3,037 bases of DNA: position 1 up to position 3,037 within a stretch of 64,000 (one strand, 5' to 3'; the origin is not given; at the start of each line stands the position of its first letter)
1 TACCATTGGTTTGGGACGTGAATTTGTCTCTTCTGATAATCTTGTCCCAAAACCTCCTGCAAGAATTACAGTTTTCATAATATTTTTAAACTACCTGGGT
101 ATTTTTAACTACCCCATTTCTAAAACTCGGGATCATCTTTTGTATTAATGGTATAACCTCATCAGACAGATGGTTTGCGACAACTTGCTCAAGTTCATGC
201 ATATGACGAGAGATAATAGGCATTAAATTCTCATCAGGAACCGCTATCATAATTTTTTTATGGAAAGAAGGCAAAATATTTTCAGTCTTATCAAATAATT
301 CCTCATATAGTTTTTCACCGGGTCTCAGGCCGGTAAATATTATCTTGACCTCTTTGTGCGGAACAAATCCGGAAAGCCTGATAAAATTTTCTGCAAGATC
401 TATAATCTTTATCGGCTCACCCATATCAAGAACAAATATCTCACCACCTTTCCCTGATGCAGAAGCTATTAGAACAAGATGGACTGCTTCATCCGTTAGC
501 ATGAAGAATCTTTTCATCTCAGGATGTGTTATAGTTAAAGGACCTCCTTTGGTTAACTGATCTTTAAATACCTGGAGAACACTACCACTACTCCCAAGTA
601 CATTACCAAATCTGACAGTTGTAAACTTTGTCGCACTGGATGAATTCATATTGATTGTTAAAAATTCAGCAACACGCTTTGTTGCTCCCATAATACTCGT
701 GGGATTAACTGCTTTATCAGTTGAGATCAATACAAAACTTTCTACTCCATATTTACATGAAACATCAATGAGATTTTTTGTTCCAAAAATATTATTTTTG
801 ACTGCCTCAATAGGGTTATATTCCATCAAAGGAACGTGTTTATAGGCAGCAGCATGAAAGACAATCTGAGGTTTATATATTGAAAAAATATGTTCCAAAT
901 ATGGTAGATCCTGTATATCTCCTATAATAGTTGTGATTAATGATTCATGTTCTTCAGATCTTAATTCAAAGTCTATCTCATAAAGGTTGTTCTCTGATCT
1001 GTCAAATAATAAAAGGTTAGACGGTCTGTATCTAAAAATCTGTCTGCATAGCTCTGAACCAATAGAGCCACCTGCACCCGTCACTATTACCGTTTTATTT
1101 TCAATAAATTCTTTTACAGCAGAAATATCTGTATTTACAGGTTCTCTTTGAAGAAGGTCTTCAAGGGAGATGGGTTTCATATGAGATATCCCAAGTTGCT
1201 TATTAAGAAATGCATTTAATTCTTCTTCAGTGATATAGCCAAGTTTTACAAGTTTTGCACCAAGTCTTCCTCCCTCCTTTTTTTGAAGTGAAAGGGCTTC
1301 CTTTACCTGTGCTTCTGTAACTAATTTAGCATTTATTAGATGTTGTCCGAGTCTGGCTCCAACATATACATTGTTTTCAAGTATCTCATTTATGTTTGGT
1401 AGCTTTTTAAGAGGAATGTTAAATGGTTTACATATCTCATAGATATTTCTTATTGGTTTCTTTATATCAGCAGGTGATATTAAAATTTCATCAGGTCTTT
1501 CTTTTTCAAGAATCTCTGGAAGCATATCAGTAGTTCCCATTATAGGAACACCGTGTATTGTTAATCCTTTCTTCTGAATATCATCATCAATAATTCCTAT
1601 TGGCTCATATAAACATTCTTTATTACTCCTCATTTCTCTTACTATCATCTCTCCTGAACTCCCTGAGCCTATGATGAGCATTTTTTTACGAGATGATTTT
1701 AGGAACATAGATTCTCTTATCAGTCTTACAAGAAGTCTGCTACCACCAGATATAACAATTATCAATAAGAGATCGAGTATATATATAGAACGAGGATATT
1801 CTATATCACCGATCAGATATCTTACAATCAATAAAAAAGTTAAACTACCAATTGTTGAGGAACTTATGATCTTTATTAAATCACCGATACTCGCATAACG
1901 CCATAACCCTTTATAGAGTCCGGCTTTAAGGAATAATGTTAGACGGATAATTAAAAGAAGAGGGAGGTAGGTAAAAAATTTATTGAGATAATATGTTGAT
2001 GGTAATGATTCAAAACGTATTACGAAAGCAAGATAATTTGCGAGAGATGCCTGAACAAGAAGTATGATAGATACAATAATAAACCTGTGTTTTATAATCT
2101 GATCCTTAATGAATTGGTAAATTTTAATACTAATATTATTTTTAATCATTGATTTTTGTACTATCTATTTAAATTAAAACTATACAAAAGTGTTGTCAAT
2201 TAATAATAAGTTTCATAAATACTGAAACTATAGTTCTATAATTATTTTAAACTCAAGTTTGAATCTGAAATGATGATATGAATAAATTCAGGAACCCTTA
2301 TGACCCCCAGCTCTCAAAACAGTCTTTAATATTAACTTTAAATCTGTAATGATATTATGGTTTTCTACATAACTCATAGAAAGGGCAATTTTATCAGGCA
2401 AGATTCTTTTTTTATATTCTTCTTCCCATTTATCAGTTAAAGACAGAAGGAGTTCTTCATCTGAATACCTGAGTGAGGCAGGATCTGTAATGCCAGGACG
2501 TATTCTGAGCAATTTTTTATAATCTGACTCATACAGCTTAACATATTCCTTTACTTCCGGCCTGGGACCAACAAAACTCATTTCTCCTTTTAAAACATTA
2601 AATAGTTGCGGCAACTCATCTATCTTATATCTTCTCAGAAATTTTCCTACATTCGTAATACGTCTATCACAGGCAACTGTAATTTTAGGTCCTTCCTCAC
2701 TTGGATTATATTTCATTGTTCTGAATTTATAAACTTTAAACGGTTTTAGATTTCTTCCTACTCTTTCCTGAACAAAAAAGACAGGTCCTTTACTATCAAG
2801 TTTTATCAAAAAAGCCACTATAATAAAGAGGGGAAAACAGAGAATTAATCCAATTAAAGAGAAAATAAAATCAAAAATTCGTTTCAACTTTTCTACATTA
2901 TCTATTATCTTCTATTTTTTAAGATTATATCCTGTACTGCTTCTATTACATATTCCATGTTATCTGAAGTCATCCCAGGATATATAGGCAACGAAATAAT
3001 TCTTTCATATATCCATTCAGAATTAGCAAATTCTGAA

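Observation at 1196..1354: Complete 24-5-24 MshEN-type c-di-GMP-binding module inserted in the linker of a CapD/WbpM/PglF sugar dehydratase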

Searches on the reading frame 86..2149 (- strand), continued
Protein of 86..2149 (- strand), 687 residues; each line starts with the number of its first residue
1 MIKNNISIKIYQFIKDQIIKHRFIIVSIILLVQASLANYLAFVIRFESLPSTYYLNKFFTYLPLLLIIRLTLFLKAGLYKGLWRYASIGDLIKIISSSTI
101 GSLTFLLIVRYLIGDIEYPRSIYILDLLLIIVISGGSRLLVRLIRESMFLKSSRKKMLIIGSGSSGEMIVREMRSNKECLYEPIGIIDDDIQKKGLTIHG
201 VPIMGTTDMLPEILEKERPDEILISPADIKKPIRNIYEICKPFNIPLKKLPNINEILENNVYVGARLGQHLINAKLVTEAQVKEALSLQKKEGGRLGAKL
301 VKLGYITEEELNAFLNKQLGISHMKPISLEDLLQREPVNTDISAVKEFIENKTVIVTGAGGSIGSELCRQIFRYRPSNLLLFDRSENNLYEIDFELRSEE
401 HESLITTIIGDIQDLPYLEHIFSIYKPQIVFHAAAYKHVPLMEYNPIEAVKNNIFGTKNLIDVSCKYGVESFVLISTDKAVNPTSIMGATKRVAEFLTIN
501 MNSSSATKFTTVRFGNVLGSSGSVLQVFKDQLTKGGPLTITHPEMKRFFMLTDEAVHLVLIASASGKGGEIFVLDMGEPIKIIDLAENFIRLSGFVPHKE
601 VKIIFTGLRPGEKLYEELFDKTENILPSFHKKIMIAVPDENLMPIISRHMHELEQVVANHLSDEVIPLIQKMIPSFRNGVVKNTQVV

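Call 20: search_solved_structures(query=window:86-2149:-, max_evalue=1e-10, show_alignments=2)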
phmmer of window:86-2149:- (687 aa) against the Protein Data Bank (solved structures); distinct sequences matched with E-value up to 1e-10: 13.
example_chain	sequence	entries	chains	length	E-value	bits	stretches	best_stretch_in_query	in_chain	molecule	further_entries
5bju_A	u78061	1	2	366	1.8e-91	310.9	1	326-677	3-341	WlaL protein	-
5bjw_A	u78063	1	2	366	6.6e-91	309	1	326-677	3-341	WlaL protein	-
5bjx_A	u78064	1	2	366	9.2e-91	308.6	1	326-677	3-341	WlaL protein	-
5bjy_A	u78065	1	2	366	1.2e-90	308.1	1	326-677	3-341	WlaL protein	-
5bjv_A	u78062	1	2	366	6.1e-90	305.8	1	326-677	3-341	WlaL protein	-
6bwc_A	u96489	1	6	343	3.7e-51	177.7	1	348-638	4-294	Polysaccharide biosynthesis protein CapD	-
2gn4_A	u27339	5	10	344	2.2e-46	161.9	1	347-635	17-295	UDP-GlcNAc C6 dehydratase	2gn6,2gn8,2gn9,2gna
4j2o_A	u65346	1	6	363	1.5e-42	149.3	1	349-638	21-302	UDP-N-acetylglucosamine 4,6-dehydratase/5-epimerase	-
3vvb_A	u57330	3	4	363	2.4e-37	132.1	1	350-623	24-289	CapE | Capsular polysaccharide synthesis enzyme Cap8E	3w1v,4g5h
3vvc_A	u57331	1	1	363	8.5e-37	130.3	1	350-623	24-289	Capsular polysaccharide synthesis enzyme Cap8E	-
4tqg_A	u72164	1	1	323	1.7e-32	116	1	349-625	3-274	Putative dTDP-d-glucose 4 6-dehydratase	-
3pvz_A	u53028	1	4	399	1.5e-30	109.6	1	333-598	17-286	UDP-N-acetylglucosamine 4,6-dehydratase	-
4zrm_A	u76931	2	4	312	3.7e-12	48.9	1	354-594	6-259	UDP-glucose 4-epimerase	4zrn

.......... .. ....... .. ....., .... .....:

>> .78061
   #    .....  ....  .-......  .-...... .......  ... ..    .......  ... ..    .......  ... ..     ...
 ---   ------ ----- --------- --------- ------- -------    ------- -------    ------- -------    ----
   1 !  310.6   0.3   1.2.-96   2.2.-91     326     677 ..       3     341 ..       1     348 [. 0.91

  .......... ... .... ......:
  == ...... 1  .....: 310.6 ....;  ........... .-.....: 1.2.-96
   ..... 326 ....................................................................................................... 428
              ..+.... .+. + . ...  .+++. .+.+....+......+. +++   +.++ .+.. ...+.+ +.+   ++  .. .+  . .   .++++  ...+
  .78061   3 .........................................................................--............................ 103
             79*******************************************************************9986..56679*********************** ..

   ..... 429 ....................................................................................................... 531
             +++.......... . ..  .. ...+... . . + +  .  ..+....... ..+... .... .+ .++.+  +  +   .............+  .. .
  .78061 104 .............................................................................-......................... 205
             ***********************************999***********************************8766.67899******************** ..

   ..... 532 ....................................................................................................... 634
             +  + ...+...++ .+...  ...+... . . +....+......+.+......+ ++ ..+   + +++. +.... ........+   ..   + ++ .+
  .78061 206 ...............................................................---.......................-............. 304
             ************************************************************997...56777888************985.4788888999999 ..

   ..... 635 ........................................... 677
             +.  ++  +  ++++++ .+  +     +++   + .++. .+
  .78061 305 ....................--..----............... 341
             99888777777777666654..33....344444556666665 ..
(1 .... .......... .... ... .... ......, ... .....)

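Call 27: search_dna_similar(query=window:86-2149:-, collection=plasmids, mode=protein, max_rows=30, max_evalue=1e-20)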
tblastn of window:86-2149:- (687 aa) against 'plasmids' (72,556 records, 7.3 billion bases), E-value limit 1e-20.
Records with a match: 710; places in all: 755; records where one place covers at least 80% of the query: 330.
Best place of each record, by identity: <60% 710.
By first word of the organism name: Rhizobium 132; Ralstonia 132; Sinorhizobium 78; Bacillus 64; Phaeobacter 58; Priestia 41; Shigella 21; Azospirillum 16; Leisingera 13; Sulfitobacter 11; and 68 more.
By predicted mobility (MOB-suite, as given by PLSDB): non-mobilizable 404; mobilizable 198; conjugative 108.
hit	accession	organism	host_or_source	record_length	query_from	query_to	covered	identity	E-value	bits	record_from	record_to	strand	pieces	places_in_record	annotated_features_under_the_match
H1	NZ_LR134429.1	Legionella adelaidensis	environmental,Cooling tower water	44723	78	678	87%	40.0%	3e-114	385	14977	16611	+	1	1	nucleoside-diphosphate sugar epimerase/dehydratase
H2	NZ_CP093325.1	Bacillus sp. N5-665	whole organism,peat soil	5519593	78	654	84%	41.5%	8e-118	395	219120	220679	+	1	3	none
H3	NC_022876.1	Bacillus thuringiensis YBT-1518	-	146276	78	655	84%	40.7%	1e-116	392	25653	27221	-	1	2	nucleoside-diphosphate sugar epimerase/dehydratase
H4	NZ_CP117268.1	Rhizobium rhododendri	Rhododendron sp.,pure bacterial ...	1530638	77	687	89%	36.3%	3e-96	333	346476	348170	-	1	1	record has no annotation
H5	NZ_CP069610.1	Priestia megaterium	Homo sapiens,Pure culture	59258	78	623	79%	40.4%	1e-104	357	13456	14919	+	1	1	nucleoside-diphosphate sugar epimerase/dehydratase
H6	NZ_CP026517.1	Deinococcus sp. NW-56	whole organism,water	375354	78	671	86%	37.1%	5e-103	353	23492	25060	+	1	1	nucleoside-diphosphate sugar epimerase/dehydratase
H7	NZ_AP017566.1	Pseudanabaena sp. ABRG5-3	-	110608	77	644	83%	38.8%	2e-107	365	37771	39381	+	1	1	polysaccharide biosynthesis protein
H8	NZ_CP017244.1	Rhizobium etli 8C-3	Phaseolus vulgaris,cell culture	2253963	76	676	87%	36.2%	3e-95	330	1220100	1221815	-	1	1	record has no annotation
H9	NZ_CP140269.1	Priestia megaterium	Single cell,ginseng rhizosphere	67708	79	656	84%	37.5%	5e-108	367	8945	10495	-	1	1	nucleoside-diphosphate sugar epimerase/dehydratase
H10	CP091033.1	Sinorhizobium sp. B11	soybean,TY,soil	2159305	77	686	89%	35.1%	7e-89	311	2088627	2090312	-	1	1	polysaccharide biosynthesis protein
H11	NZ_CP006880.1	Rhizobium gallicum bv. gallicum R602sp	Phaseolus vulgaris,whole ...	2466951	76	676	87%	35.6%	5e-95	329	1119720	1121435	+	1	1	record has no annotation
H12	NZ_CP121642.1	Rhizobium sp. CC1099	Onobrychis viciifolia,cell culture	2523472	76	676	87%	35.6%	3e-95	330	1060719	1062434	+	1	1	none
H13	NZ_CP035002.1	Rhizobium acidisoli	Phaseolus vulgaris,root nodule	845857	77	653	84%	37.0%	2e-94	328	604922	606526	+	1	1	nucleoside-diphosphate sugar epimerase/dehydratase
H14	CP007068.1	Rhizobium leguminosarum bv. trifolii CB782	plant root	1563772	77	653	84%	37.0%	3e-94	327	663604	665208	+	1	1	dTDP-glucose 4,6-dehydratase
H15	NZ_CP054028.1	Rhizobium hidalgonense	Pisum sativum l. (pea),Pure culture,Pea ...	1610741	77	653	84%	37.0%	4e-94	327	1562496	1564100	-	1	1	record has no annotation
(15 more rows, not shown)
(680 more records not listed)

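Call 29: get_annotated_region(hit=H1, flank=600)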
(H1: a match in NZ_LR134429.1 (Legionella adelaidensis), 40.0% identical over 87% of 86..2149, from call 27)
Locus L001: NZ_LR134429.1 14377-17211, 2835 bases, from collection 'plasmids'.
description: Legionella adelaidensis strain NCTC12735 plasmid 20, complete sequence
organism: Legionella adelaidensis (NCBI taxid 45056)
taxonomy: Bacteria; Pseudomonadota; Gammaproteobacteria; Legionellales; Legionellaceae; Legionella; Legionella adelaidensis
host: -; source: environmental,Cooling tower water; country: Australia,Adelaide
typing (MOB-suite, as given by PLSDB): non-mobilizable
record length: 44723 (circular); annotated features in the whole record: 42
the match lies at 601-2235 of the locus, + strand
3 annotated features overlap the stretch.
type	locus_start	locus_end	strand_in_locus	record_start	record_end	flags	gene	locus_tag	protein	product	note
CDS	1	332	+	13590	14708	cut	-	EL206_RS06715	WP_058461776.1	DegT/DnrJ/EryC1/StrS family aminotransferase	-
CDS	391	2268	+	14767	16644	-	-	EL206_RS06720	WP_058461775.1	nucleoside-diphosphate sugar epimerase/dehydratase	GO:0000271 - polysaccharide biosynthetic process [Evidence IEA]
CDS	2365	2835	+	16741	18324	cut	-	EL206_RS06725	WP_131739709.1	hypothetical protein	-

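Call 30: get_annotated_region(hit=H3, flank=600)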
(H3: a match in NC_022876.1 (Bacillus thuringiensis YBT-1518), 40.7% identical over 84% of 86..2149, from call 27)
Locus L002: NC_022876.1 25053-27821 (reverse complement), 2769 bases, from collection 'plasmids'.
description: Bacillus thuringiensis YBT-1518 plasmid pBMB0231, complete sequence
organism: Bacillus thuringiensis YBT-1518 (NCBI taxid 529122)
taxonomy: Bacteria; Bacillota; Bacilli; Bacillales; Bacillaceae; Bacillus; Bacillus thuringiensis; Bacillus thuringiensis YBT-1518
host: -; source: -; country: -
typing (MOB-suite, as given by PLSDB): mobilizable; relaxase MOBP
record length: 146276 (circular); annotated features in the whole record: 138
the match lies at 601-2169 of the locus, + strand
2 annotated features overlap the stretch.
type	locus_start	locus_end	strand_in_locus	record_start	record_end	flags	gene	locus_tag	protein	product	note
CDS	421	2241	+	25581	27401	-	-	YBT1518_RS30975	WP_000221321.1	nucleoside-diphosphate sugar epimerase/dehydratase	GO:0000271 - polysaccharide biosynthetic process [Evidence IEA]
CDS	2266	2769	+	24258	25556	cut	-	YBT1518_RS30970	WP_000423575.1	oligosaccharide flippase family protein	-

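Call 31: get_annotated_region(hit=H7, flank=600)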
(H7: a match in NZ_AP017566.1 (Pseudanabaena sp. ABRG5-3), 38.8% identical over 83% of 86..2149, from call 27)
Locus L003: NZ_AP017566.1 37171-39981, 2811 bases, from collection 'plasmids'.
description: Pseudanabaena sp. ABRG5-3 plasmid ABRG53f, complete sequence
organism: Pseudanabaena sp. ABRG5-3 (NCBI taxid 685565)
taxonomy: Bacteria; Cyanobacteriota; Cyanophyceae; Pseudanabaenales; Pseudanabaenaceae; Pseudanabaena; Pseudanabaena sp. ABRG5-3
host: -; source: -; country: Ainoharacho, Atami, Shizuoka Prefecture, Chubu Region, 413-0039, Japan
typing (MOB-suite, as given by PLSDB): non-mobilizable
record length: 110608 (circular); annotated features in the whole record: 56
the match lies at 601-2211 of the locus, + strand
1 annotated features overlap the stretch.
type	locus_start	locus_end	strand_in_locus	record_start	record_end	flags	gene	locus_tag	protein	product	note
CDS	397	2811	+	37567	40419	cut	-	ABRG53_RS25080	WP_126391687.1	polysaccharide biosynthesis protein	-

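Call 32: get_annotated_region(hit=H13, flank=600)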
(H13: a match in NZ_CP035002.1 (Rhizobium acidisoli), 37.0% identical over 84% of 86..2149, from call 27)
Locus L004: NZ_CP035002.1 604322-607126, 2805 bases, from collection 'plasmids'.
description: Rhizobium acidisoli strain FH23 plasmid pRapFH23d, complete sequence
organism: Rhizobium acidisoli (NCBI taxid 1538158)
taxonomy: Bacteria; Pseudomonadota; Alphaproteobacteria; Hyphomicrobiales; Rhizobiaceae; Rhizobium; Rhizobium acidisoli
host: -; source: Phaseolus vulgaris,root nodule; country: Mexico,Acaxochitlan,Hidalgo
typing (MOB-suite, as given by PLSDB): conjugative; replicon rep_cluster_841; relaxase MOBQ; mating-pair formation MPF_T
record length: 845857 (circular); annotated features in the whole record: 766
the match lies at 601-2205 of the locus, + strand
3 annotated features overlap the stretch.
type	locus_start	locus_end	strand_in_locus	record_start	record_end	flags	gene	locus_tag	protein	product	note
CDS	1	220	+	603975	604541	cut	-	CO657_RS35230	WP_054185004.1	sugar transferase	GO:0006486 - protein glycosylation [Evidence IEA]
CDS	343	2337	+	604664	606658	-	-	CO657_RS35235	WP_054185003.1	nucleoside-diphosphate sugar epimerase/dehydratase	GO:0000271 - polysaccharide biosynthetic process [Evidence IEA]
CDS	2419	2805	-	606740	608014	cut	-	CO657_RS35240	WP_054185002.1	O-antigen ligase family protein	GO:0009103 - lipopolysaccharide biosynthetic process [Evidence IEA]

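Call 43: predict_structure(alignment_id=A1)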
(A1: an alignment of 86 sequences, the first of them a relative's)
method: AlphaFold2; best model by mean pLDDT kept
length: 687 residues; sequences in the alignment: 86
mean_pLDDT: 79.5   pTM: 0.63
mean pLDDT of the five models: 79.5, 78.6, 77.4, 69.8, 67.3
residues with pLDDT >= 90: 145; 70-90: 403; 50-70: 107; < 50: 32
segments of 3 or more residues with pLDDT < 50: 82-86, 148-151, 258-262, 520-523, 680-687
pLDDT, mean of each block of 10 residues (from residue 1): 65 74 80 90 82 87 91 78 53 82 89 86 89 72 52 77 79 76 87 75 86 89 80 83 81 53 61 83 84 80 86 69 69 67 84 94 88 93 84 83 89 93 97 67 80 92 95 80 72 91 92 75 56 71 78 87 91 85 78 64 72 67 85 86 88 91 88 70 34
secondary structure, 60 per line:
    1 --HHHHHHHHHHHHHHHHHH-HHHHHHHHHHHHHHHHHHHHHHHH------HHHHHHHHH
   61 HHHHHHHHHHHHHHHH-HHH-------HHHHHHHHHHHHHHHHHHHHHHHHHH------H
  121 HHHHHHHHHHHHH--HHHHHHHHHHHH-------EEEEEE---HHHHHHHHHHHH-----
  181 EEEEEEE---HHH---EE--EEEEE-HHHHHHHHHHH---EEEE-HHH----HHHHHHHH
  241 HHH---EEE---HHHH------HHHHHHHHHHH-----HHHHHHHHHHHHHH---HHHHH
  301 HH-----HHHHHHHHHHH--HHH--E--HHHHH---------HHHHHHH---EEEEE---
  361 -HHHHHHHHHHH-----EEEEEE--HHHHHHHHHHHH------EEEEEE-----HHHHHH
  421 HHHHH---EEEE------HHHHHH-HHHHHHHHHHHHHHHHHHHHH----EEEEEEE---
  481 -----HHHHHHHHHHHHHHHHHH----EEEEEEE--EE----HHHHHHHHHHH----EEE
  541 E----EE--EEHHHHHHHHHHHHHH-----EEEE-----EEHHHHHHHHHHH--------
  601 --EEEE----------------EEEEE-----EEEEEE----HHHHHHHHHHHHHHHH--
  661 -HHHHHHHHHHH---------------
elements in order (helices of 4 or more, strands of 3 or more residues): H3-20 H22-45 H52-76 H88-113 H120-133 H136-147 E155-160 H164-175 E181-187 E201-205 H207-217 E221-224 H233-243 E247-249 H253-256 H263-273 H279-292 H296-302 H308-318 H329-333 H343-349 E353-357 H362-372 E378-383 H386-397 E404-409 H415-425 E429-432 H439-444 H446-466 E471-477 H486-503 E508-514 H523-533 E538-541 H552-565 E571-574 H582-592 E603-606 E623-627 E633-638 H643-658 H662-672

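Call 60: find_encoding_contigs(protein=P0001, flank=10000, max_places=3)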
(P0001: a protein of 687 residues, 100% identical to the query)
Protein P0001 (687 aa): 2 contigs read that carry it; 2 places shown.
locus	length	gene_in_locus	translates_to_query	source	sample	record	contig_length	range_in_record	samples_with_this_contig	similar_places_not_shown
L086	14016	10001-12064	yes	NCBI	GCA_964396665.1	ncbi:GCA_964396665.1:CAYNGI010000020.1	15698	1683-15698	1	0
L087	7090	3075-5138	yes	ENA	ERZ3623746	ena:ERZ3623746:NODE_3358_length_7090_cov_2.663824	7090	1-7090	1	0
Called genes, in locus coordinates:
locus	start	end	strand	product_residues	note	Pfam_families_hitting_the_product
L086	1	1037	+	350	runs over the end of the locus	PF05496:RuvB_N, PF00004:AAA, PF07728:AAA_5 (faint), PF17864:AAA_lid_4, PF05491:WHD_RuvB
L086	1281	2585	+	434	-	PF03446:NAD_binding_2, PF03721:UDPG_MGDP_dh_N, PF00984:UDPG_MGDP_dh, PF03720:UDPG_MGDP_dh_C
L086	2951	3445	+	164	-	PF02357:NusG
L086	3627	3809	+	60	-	-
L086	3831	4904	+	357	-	PF02563:Poly_export, PF10531:SLBB (weak), PF22461:SLBB_2, PF10531:SLBB (weak), PF22461:SLBB_2 (weak)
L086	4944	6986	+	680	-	-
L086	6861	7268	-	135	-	-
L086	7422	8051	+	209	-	PF00226:DnaJ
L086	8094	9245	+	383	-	PF01041:DegT_DnrJ_EryC1, PF00155:Aminotran_1_2, PF01053:Cys_Met_Meta_PP, PF01212:Beta_elim_lyase (weak)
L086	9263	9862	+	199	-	PF02397:Bac_transf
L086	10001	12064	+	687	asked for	PF13727:CoA_binding_3, PF01073:3Beta_HSD, PF01370:Epimerase, PF02719:Polysacc_synt_2, PF04321:RmlD_sub_bind, PF16363:GDP_Man_Dehyd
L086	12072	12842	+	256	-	PF00483:NTP_transferase, PF12804:NTP_transf_3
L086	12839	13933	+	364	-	PF04321:RmlD_sub_bind, PF01073:3Beta_HSD, PF01370:Epimerase, PF02719:Polysacc_synt_2, PF16363:GDP_Man_Dehyd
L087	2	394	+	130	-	?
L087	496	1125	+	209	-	PF00226:DnaJ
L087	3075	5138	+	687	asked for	PF13727:CoA_binding_3, PF01073:3Beta_HSD, PF01370:Epimerase, PF02719:Polysacc_synt_2, PF04321:RmlD_sub_bind, PF16363:GDP_Man_Dehyd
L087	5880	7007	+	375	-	PF01370:Epimerase, PF02719:Polysacc_synt_2, PF04321:RmlD_sub_bind (weak), PF01073:3Beta_HSD, PF16363:GDP_Man_Dehyd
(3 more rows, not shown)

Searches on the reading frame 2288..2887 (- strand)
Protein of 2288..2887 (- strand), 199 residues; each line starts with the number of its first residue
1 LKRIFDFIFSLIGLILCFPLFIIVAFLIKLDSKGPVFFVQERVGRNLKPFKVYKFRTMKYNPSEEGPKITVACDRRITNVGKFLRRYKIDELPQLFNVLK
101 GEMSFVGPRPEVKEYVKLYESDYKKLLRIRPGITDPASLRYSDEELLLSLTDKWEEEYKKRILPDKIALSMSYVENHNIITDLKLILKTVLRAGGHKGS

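Call 7: search_protein_families(library=ncbifam, proteins=[window:2288-2887:-], max_evalue=0.00001)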
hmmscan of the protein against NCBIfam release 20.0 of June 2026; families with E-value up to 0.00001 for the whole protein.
window:2288-2887:- (199 aa): 10 families
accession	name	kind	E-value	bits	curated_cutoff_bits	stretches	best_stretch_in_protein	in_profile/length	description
TIGR03025.1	EPS_sugtrans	subfamily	7.1e-70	236.4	295.55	1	1-192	257-437/445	exopolysaccharide biosynthesis polyprenyl glycosylphosphotransferase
TIGR03023.1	WcaJ_sugtrans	equivalog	2.2e-60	205.2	410.75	1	1-193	262-446/453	undecaprenyl-phosphate glucose phosphotransferase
TIGR03013.1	EpsB_2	subfamily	6e-49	167.3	393.35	1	1-190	254-433/443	TIGR03013 family XrtA/PEP-CTERM system glycosyltransferase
TIGR03022.1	WbaP_sugtrans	subfamily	1.5e-47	162.9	403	1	1-135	258-407/456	undecaprenyl-phosphate galactose phosphotransferase WbaP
NF052601.1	undeca_RfbP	equivalog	2.7e-46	157.8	330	2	72-190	130-232/244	undecaprenyl-phosphate galactose phosphotransferase family protein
NF041877.1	EPS_EpsZ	equivalog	9.1e-43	146.5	800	1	1-190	265-449/459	exopolysaccharide biosynthesis polyisoprenyl-phosphate hexose-1-phosphate transferase EpsZ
NF050817.1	PolSacchBiosHfsE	equivalog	8.9e-37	126.9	750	1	1-190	271-456/467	polysaccharide biosynthesis protein HfsE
NF007518.0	PRK10124.1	equivalog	1e-36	126.7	684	1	1-192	273-456/464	undecaprenyl-phosphate glucose phosphotransferase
NF011751.0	PRK15204.1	equivalog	8.4e-27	93.9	907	1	1-135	279-427/476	undecaprenyl-phosphate galactose phosphotransferase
NF045514.1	glycotran_HepC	equivalog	4.2e-26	91.6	140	1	1-110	116-211/220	heterocyst development glycosyltransferase HepC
